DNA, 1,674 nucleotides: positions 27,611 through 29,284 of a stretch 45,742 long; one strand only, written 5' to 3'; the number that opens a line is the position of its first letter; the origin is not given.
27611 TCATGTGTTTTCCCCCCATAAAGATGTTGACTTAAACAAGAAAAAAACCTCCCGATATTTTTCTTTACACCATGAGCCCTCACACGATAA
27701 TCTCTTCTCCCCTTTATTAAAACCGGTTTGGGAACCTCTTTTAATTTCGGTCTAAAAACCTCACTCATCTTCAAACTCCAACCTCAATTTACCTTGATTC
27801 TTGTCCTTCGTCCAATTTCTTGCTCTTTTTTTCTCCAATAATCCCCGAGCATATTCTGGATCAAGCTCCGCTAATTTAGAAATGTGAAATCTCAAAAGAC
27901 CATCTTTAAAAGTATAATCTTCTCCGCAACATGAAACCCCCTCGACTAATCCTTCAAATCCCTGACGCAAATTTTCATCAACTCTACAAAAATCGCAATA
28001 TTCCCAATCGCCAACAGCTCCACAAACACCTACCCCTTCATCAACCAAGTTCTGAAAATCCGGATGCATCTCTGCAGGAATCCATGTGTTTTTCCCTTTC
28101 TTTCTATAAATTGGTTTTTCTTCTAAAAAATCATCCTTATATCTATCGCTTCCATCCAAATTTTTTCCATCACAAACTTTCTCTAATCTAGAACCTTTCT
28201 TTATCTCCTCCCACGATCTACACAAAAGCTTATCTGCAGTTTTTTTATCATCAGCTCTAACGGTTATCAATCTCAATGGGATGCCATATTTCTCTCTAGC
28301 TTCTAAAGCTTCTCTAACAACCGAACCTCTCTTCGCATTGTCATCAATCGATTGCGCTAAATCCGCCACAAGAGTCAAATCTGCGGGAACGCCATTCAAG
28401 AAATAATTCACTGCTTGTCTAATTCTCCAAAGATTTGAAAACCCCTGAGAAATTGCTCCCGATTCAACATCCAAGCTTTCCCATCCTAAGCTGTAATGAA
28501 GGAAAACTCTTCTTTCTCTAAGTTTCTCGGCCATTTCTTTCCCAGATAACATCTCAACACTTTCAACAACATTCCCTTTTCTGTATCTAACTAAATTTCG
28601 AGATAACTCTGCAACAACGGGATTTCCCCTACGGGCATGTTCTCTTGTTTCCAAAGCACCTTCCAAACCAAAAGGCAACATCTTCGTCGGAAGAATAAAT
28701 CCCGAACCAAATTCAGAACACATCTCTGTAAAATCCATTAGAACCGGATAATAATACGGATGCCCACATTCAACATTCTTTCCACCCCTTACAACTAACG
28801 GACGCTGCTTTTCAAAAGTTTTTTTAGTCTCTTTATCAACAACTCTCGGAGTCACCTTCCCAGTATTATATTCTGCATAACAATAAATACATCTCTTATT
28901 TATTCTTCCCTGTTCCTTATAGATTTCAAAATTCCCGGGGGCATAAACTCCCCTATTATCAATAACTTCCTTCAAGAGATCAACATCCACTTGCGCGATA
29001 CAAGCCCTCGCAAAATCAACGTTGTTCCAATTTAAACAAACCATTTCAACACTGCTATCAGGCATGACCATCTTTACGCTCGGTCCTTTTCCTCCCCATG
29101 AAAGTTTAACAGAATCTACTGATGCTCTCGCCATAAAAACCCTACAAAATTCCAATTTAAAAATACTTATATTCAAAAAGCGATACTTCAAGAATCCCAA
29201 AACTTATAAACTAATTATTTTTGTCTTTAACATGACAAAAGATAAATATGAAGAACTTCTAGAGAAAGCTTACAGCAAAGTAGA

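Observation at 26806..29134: Overlapping two-gene module: radical-SAM/SplB-like protein with a broken Cys triad plus a PD-(D/E)xK nuclease-like protein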

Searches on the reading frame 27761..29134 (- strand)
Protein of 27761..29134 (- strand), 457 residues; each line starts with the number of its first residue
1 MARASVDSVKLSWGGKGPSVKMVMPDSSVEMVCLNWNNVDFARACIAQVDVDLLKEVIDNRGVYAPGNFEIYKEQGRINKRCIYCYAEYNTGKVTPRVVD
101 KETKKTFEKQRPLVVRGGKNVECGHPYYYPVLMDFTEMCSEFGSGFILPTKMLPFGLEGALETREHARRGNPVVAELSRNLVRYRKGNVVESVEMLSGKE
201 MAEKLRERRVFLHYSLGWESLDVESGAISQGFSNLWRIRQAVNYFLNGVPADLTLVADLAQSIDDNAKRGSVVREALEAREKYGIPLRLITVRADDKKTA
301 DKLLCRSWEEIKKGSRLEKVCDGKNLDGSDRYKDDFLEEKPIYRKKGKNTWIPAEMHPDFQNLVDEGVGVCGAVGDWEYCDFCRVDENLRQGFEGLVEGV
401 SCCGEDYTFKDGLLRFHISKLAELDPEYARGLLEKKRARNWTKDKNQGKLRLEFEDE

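Call 3: search_protein_families(library=pfam, proteins=[window:27761-29134:-], max_evalue=1)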
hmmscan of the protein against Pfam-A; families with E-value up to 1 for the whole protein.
window:27761-29134:- (457 aa): 0 families

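Call 4: search_protein_families(library=ncbifam, proteins=[window:27761-29134:-], max_evalue=1)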
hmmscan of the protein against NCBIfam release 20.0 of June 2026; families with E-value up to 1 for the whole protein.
window:27761-29134:- (457 aa): 0 families

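Call 5: search_protein_families(library=padloc, proteins=[window:27761-29134:-], max_evalue=1)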
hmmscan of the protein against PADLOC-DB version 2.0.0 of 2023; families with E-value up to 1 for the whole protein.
window:27761-29134:- (457 aa): 0 families

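Call 6: search_protein_families(library=phrogs, proteins=[window:27761-29134:-], max_evalue=1)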
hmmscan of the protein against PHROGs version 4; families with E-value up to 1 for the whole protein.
window:27761-29134:- (457 aa): 1 family
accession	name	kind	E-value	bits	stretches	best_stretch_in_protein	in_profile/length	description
phrog_16519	-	unknown function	0.0027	17.9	1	296-366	70-141/324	-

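Call 7: find_homologous_proteins(query=window:27761-29134:-)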
Query window:27761-29134:- (457 aa): 4 proteins with E <= 0.001 among 8000 candidates.
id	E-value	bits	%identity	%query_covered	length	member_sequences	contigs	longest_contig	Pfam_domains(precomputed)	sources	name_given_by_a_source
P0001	0.0e+0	1062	100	100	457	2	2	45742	-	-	-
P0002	5.9e-90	320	45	84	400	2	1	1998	-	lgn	-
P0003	1.6e-89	319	43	82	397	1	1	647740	-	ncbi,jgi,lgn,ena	ncbi:MAG: hypothetical protein WC438_02645 [Candidatus Pacearchaeota archaeon]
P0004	9.9e-73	264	41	83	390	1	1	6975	-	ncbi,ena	-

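Call 10: find_encoding_contigs(protein=P0003, flank=10000, max_places=3)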
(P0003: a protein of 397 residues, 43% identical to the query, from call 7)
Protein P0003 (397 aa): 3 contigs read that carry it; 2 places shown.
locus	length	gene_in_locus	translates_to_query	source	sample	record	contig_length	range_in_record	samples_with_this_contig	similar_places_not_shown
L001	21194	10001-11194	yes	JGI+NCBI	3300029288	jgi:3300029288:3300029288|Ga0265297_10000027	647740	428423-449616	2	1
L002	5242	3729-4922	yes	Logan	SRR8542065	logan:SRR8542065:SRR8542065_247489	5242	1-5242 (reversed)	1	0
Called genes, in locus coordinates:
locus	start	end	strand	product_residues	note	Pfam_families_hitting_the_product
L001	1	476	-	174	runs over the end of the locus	-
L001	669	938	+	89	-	-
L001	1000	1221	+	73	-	-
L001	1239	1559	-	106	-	PF01918:Alba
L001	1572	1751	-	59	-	PF00833:Ribosomal_S17e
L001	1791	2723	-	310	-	-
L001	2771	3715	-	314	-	PF01699:Na_Ca_ex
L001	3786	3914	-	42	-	-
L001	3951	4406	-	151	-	PF01974:tRNA_int_endo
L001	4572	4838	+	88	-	-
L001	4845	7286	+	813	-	PF00133:tRNA-synt_1, PF01406:tRNA-synt_1e (faint), PF09334:tRNA-synt_1g, PF13603:tRNA-synt_1_2, PF00133:tRNA-synt_1, PF09334:tRNA-synt_1g, PF08264:Anticodon_1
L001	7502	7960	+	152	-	-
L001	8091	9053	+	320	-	-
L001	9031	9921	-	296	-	-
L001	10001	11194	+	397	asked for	-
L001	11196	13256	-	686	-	PF01411:tRNA-synt_2c, PF07973:tRNA_SAD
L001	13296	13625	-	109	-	-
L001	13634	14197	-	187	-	-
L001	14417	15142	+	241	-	PF02002:TFIIE_alpha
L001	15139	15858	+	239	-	PF01694:Rhomboid, PF08551:DUF1751 (weak)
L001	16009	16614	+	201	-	PF01944:SpoIIM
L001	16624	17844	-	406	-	PF04894:Nre_N, PF04895:Nre_C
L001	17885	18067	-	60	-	-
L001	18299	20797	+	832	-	PF12840:HTH_20 (weak), PF09826:Beta_propel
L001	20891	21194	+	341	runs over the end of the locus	PF02457:DAC, PF10635:DisA-linker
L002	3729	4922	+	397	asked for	-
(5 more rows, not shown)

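Call 11: find_encoding_contigs(protein=P0004, flank=10000, max_places=3)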
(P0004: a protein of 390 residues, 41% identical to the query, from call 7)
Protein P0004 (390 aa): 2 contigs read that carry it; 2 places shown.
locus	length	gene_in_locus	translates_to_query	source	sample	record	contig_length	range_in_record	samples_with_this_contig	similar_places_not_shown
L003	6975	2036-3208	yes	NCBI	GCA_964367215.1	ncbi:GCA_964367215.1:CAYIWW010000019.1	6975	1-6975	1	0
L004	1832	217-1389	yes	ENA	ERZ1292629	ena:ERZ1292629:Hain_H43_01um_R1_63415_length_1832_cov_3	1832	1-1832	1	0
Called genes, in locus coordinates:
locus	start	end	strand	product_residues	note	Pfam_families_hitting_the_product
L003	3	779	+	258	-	?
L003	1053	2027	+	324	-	-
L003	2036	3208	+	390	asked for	-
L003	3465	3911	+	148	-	PF01092:Ribosomal_S6e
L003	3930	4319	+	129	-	-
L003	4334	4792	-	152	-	PF00293:NUDIX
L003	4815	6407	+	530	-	PF01558:POR, PF01855:POR_N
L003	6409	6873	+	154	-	PF01230:HIT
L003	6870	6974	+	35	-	?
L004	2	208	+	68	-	?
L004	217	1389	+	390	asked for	-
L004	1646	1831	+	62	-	?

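Call 12: find_encoding_contigs(protein=P0002, flank=10000, max_places=3)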
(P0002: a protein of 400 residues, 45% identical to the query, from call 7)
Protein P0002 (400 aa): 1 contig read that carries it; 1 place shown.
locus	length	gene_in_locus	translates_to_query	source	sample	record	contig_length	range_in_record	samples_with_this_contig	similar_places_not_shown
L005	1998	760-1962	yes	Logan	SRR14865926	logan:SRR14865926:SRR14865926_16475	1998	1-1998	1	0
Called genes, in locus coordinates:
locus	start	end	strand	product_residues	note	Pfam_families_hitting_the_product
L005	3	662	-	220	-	?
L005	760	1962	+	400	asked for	-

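Call 27: search_protein_families(library=pfam, proteins=[L001:9031-9921:-, L005:3-662:-, P0003, P0004, P0002, L001:8091-9053:+], max_evalue=5)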
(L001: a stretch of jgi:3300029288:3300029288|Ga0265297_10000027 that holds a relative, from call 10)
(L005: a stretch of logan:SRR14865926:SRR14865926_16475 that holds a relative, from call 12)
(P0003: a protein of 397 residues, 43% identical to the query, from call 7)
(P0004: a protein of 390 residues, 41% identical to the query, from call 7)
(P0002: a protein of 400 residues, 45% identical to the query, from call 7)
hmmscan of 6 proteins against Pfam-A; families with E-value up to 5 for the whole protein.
L001:9031-9921:- (296 aa): 0 families

L005:3-662:- (220 aa): 0 families

P0003 (397 aa): 0 families

P0004 (390 aa): 2 families
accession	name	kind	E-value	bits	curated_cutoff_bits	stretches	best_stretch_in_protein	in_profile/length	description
PF04055.27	Radical_SAM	-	0.00097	19.8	29.5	1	72-220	8-144/166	Radical SAM superfamily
PF02008.25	zf-CXXC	-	0.37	11.3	26.5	1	322-350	10-37/48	CXXC zinc finger domain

P0002 (400 aa): 0 families

L001:8091-9053:+ (320 aa): 0 families

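Call 34: search_protein_representatives(alignment_id=A1)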
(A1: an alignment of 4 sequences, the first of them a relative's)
Query: 4 sequences, 409 profile positions. Proteins with E-value up to 0.001 (for the whole library): 278; up to 1e-10: 204; up to 1e-30: 66. The best 150 are listed.
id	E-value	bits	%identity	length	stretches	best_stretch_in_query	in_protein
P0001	3.1e-203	691.4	-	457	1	2-408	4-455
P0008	2.6e-139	480.9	-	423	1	3-405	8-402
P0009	6.9e-139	479.4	-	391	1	5-385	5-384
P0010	9.2e-138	475.7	-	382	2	189-407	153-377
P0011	1.1e-133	462.3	-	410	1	9-407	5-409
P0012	1.9e-131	454.9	-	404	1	3-383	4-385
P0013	1.2e-129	449.0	-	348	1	1-301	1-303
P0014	5.4e-128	443.6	-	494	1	3-383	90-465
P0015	9.8e-128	442.7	-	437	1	3-399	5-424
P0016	1.1e-124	432.6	-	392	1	10-387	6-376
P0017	3.4e-123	427.8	-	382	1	11-387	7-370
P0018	7.9e-121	420.0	-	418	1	7-383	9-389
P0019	2.8e-117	408.3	-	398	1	10-397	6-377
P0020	1.2e-114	399.6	-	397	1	8-392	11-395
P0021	1.2e-111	389.7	-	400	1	5-401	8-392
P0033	1.1e-97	343.7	-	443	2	77-383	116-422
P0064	1.1e-34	136.3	-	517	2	180-400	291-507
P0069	8.4e-32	126.7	-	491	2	190-405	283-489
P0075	2.9e-30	121.7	-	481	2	188-399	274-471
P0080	2.5e-27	112.0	-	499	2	188-396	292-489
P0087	6.2e-25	104.1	-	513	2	188-401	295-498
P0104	1.5e-22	96.3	-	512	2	188-405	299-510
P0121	9.4e-19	83.8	-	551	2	195-407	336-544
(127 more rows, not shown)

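Call 37: search_protein_families(library=pfam, alignment_id=A6, max_evalue=0.01)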
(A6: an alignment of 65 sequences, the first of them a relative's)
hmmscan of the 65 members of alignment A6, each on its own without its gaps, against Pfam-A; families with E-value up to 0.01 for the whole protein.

A. member 1, P0064 (517 aa): 0 families

B. families by the number of members that match (of 65 scanned): 3 families
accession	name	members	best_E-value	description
PF04055.27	Radical_SAM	10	3.2e-07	Radical SAM superfamily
PF21550.3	MTIP_N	1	0.0054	Myosin A tail domain interacting protein, N-terminal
PF07505.17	DUF5131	1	0.0072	Protein of unknown function (DUF5131)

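Call 38: predict_structure(alignment_id=A1)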
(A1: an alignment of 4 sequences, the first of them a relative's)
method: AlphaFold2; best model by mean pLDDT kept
length: 457 residues; sequences in the alignment: 4
mean_pLDDT: 62.6   pTM: 0.66
mean pLDDT of the five models: 62.6, 59.4, 58.5, 54.8, 46.3
residues with pLDDT >= 90: 5; 70-90: 220; 50-70: 88; < 50: 144
segments of 3 or more residues with pLDDT < 50: 1-5, 14-35, 83-88, 221-230, 316-338, 380-457
pLDDT, mean of each block of 10 residues (from residue 1): 48 49 37 55 70 79 83 76 48 75 83 67 70 85 75 72 67 74 58 77 82 71 38 76 83 82 85 88 83 73 73 54 35 43 75 84 75 61 32 28 28 34 39 43 29 25
secondary structure, 60 per line:
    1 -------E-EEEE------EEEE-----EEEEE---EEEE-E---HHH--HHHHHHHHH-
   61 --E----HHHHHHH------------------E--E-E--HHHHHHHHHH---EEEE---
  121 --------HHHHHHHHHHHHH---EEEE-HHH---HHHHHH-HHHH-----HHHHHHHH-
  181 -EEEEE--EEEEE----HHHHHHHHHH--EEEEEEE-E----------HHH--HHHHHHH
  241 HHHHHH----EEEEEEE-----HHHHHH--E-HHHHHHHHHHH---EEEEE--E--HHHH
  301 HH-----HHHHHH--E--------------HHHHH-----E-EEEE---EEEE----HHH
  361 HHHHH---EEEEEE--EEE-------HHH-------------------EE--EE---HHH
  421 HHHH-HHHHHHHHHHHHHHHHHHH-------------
elements in order: E10-13 E20-23 E29-33 E37-40 H51-59 H68-74 H101-110 E114-117 H129-141 E145-148 H156-161 H163-166 H172-179 E182-186 E189-193 H198-207 E210-216 H234-246 E251-257 H263-268 H273-283 E287-291 H297-302 H308-313 H331-335 E343-346 E350-353 H358-365 E369-374 E377-379 H418-424 H426-444

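Call 40: search_solved_structures(query=A5, max_evalue=10, show_alignments=2)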
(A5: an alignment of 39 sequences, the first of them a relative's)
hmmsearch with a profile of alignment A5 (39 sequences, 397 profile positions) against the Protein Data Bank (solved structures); distinct sequences matched with E-value up to 10: 3.
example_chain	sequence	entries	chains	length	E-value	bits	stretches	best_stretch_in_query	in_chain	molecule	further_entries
7uek_A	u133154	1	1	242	0.00018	23.6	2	234-273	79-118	OT3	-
8a3w_T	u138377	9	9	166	0.52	12.2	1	236-359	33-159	Putative 60S ribosomal protein L17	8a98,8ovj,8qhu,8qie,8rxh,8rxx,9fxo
3jcs_T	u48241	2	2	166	0.57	12.1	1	236-359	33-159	ribosomal protein L22 | uL22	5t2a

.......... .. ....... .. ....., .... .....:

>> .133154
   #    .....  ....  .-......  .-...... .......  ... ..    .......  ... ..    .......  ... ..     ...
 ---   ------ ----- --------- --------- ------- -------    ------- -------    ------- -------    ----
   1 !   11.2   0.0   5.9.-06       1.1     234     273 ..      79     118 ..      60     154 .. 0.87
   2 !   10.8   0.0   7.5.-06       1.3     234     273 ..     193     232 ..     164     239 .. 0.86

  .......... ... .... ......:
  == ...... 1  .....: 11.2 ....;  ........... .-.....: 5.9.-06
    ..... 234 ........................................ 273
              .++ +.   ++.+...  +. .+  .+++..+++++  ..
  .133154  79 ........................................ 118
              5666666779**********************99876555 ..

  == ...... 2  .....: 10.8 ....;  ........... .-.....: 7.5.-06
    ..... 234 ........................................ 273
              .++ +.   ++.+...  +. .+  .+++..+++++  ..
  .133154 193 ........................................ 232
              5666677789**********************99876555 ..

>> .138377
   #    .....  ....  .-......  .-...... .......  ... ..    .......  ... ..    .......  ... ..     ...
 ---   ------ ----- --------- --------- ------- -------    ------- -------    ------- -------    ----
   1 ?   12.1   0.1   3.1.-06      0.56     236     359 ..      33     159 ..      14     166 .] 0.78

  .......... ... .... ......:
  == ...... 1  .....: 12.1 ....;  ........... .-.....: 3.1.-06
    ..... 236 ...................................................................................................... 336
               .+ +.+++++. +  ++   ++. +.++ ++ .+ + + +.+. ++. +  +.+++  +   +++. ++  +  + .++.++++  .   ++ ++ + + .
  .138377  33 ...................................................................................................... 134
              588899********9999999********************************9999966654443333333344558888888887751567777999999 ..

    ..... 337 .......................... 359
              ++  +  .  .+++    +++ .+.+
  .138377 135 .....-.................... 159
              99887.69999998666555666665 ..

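Call 42: fold_search(model_id=the predicted structure, library=pdb)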
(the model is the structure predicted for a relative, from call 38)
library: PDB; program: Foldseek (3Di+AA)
matches with E <= 10: 1421; with E <= 0.001: 6
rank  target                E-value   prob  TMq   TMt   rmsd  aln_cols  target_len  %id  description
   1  5v1q_A                2.1e-04  1.00  0.24  0.25   5.1       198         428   12  Crystal structure of Streptococcus suis SuiB (released 2017-08-30)
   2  4fhg                  2.5e-04  1.00  0.29  0.37  10.6       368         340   11  Spore photoproduct lyase C140S mutant (released 2012-07-18)
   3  5v1s_A                6.3e-04  1.00  0.23  0.25   5.2       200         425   10  Crystal structure of Streptococcus suis SuiB bound to S-adenosylmethionine (released 2017-08-30)
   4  5v1q_B                8.5e-04  1.00  0.23  0.24   5.3       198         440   11  Crystal structure of Streptococcus suis SuiB (released 2017-08-30)
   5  4fhe                  8.5e-04  0.99  0.28  0.35   7.9       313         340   10  Spore photoproduct lyase C140A mutant (released 2012-07-18)
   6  5v1t_A                9.7e-04  1.00  0.23  0.24   5.6       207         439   10  Crystal structure of Streptococcus suis SuiB bound to precursor peptide SuiA (released 2017-08-30)
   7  4k9r                  1.1e-03  0.98  0.25  0.32  10.2       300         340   11  Spore photoproduct lyase Y98F mutant (released 2013-05-08)
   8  4fhc                  1.2e-03  0.98  0.28  0.35  10.4       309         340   11  Spore photoproduct lyase (released 2012-07-18)
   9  7vob                  1.4e-03  0.97  0.25  0.33  15.1       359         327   10  The crystal structure of a Radical SAM Enzyme BlsE involved in the Biosynthesis of Blasticidin S (released 2022-05-04)
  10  4rh0                  2.0e-03  0.92  0.26  0.33  10.8       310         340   11  Spore photoproduct lyase C140A/S76C mutant with bound AdoMet (released 2014-10-22)
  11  4u0o                  2.1e-03  0.96  0.22  0.34  11.5       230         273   13  Crystal structure of Thermosynechococcus elongatus Lipoyl Synthase 2 complexed with MTA and DTT (released 2014-08-20)
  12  1tv7_A                2.3e-03  0.99  0.26  0.35   7.6       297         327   12  Structure of the S-adenosylmethionine dependent Enzyme MoaA (released 2004-08-31)
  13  4fhf                  2.4e-03  0.97  0.27  0.34   7.4       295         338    9  Spore photoproduct lyase C140A mutant with dinucleoside spore photoproduct (released 2012-07-18)
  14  5exj                  2.9e-03  0.96  0.25  0.37  14.4       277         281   13  Crystal structure of M. tuberculosis lipoyl synthase at 1.64 A resolution (released 2016-08-10)
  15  5v1s_B                3.1e-03  0.99  0.22  0.24   5.6       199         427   11  Crystal structure of Streptococcus suis SuiB bound to S-adenosylmethionine (released 2017-08-30)
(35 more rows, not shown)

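Call 43: find_related_loci(query=A1, collection=genome_contigs, flank=8000)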
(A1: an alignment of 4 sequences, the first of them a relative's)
Query A1 (457 aa) in genome_contigs; peptide patterns used: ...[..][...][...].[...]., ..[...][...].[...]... (x = any residue, [..] = any of these).
64 stretches matched a pattern; 2 encode a relative of the query (tblastn E <= 1e-3); 2 distinct loci.
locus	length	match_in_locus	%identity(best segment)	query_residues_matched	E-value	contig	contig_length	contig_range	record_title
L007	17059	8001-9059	43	9-385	4e-95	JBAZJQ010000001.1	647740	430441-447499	MAG: Candidatus Pacearchaeota archaeon isolate SO_2017_LW4_123 scaffold_30_c1_LW137-91_2017, whole genome shotgun sequen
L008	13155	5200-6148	34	15-393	6e-47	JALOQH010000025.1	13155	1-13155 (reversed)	MAG: archaeon isolate Prado150 scaffold_18872, whole genome shotgun sequence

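Call 46: find_related_loci(query=A7, collection=metagenome_contigs, flank=6000)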
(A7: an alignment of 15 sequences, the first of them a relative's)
Query A7 (457 aa) in metagenome_contigs; peptide patterns used: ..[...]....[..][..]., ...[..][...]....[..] (x = any residue, [..] = any of these).
170 stretches matched a pattern; 30 encode a relative of the query (tblastn E <= 1e-3); 30 distinct loci.
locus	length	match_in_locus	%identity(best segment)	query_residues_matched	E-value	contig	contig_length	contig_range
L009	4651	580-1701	44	3-393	3e-96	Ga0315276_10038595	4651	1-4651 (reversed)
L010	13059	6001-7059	43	9-385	3e-94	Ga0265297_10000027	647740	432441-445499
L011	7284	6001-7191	44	1-393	7e-93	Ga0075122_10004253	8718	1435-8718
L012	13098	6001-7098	44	6-387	1e-91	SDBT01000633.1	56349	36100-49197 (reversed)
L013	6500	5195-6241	45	15-383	6e-92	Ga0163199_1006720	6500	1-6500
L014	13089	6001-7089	43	8-387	4e-92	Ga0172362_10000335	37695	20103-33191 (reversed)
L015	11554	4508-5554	43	15-383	3e-89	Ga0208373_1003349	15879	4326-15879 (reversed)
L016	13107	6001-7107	38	1-425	3e-81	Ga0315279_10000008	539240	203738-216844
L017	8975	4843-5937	39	8-393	3e-80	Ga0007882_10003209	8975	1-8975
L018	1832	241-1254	41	15-393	7e-84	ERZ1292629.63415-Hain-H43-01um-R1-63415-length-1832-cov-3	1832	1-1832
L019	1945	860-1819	40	15-393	5e-80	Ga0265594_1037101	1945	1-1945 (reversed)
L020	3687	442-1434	39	15-385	7e-75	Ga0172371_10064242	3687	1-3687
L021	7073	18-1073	39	15-393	4e-72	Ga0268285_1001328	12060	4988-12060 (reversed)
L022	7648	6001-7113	34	15-457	1e-69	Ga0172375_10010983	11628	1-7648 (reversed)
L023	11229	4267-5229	36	15-393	2e-69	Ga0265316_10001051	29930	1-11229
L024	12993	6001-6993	36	14-393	6e-68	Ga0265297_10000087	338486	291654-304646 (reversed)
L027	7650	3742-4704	35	15-393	6e-62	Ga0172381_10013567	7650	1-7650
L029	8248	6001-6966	35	15-385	2e-58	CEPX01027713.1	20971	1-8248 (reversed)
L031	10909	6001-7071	31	15-386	6e-46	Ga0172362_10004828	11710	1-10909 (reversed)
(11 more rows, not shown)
